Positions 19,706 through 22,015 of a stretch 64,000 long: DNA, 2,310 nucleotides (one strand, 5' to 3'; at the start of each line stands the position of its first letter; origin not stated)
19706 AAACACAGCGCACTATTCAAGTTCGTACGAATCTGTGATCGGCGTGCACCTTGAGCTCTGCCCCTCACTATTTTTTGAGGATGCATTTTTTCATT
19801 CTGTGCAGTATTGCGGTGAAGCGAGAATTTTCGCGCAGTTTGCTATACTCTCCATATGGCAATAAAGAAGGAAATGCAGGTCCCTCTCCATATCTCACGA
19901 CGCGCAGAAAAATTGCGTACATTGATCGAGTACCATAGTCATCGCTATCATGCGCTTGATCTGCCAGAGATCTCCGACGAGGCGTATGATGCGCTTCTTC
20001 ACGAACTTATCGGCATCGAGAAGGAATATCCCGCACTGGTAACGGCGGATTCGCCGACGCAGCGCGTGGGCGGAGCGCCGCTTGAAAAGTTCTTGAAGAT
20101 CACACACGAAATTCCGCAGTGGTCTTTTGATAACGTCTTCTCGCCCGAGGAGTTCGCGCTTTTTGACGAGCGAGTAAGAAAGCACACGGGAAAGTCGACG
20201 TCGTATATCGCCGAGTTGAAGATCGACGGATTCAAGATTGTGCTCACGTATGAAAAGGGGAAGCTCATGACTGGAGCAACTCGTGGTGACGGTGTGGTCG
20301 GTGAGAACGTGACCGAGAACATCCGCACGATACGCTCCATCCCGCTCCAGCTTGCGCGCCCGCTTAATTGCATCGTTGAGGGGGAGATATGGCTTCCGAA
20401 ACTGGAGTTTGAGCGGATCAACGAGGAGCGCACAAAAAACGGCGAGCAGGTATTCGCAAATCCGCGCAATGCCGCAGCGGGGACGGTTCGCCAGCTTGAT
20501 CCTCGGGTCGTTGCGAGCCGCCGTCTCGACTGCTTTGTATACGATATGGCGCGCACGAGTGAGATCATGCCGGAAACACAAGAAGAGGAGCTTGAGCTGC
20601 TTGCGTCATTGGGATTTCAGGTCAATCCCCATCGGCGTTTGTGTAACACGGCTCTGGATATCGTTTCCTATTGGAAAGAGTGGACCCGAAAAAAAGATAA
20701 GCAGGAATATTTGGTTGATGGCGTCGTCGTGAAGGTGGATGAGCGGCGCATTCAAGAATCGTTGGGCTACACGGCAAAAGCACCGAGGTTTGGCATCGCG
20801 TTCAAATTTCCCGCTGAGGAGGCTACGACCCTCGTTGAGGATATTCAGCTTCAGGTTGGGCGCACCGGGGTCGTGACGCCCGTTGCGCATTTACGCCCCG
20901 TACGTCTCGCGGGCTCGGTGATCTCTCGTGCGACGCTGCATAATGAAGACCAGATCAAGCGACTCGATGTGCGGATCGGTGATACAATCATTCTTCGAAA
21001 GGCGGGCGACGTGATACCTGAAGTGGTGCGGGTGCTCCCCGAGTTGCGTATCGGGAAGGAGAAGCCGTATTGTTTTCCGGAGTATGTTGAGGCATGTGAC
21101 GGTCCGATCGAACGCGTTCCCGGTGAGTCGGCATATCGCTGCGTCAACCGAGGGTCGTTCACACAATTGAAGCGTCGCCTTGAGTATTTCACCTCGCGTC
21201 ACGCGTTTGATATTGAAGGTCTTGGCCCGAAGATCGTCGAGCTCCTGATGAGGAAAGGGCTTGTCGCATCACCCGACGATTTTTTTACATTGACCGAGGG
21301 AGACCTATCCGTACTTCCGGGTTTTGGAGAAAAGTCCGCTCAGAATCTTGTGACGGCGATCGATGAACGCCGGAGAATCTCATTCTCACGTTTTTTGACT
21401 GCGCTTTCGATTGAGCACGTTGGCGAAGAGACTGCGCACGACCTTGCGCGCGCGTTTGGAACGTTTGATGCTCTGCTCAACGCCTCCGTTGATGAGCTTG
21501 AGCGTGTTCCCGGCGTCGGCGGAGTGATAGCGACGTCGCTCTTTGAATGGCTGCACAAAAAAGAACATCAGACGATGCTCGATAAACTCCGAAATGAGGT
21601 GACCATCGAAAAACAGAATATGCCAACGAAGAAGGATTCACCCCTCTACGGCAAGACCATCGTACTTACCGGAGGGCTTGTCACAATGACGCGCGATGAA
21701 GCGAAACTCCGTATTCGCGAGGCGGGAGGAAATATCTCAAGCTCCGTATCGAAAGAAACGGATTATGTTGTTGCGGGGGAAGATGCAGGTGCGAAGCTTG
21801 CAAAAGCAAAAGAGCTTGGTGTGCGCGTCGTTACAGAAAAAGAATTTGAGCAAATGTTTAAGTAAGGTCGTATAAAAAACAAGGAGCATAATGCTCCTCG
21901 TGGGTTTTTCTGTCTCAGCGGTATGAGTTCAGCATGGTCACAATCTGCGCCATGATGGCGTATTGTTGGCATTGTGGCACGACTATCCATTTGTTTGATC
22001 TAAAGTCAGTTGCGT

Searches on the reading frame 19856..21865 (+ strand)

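Call 69: search_protein_families(library=pfam, proteins=[window:19856-21865:+], max_evalue=0.00001)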
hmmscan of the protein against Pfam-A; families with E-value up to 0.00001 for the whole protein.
window:19856-21865:+ (669 aa): 8 families
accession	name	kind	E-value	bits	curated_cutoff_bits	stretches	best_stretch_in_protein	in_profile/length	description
PF01653.23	DNA_ligase_aden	-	1.2e-86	290.8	27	1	78-321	3-253/253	NAD-dependent DNA ligase adenylation domain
PF03120.22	DNA_ligase_OB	-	1.4e-34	118.2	32.9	1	324-400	1-77/79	NAD-dependent DNA ligase OB-fold domain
PF12826.13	HHH_2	-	1.2e-19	70.6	27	1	512-574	1-63/64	Helix-hairpin-helix motif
PF14520.12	HHH_5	-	4e-19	69.3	27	2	513-559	1-48/57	Helix-hairpin-helix domain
PF00533.33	BRCT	-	6.1e-16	58.9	21.3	1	593-667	2-77/78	BRCA1 C Terminus (BRCT) domain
PF22745.1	Nlig-Ia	-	1.5e-06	29.2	27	1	14-63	3-52/92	DNA ligase-like, N-terminal NAD+-binding domain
PF00633.29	HHH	-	1.7e-06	28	24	0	536-564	1-29/30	Helix-hairpin-helix motif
PF12738.14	PTCB-BRCT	-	9e-06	26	22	0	606-660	6-60/63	twin BRCT domain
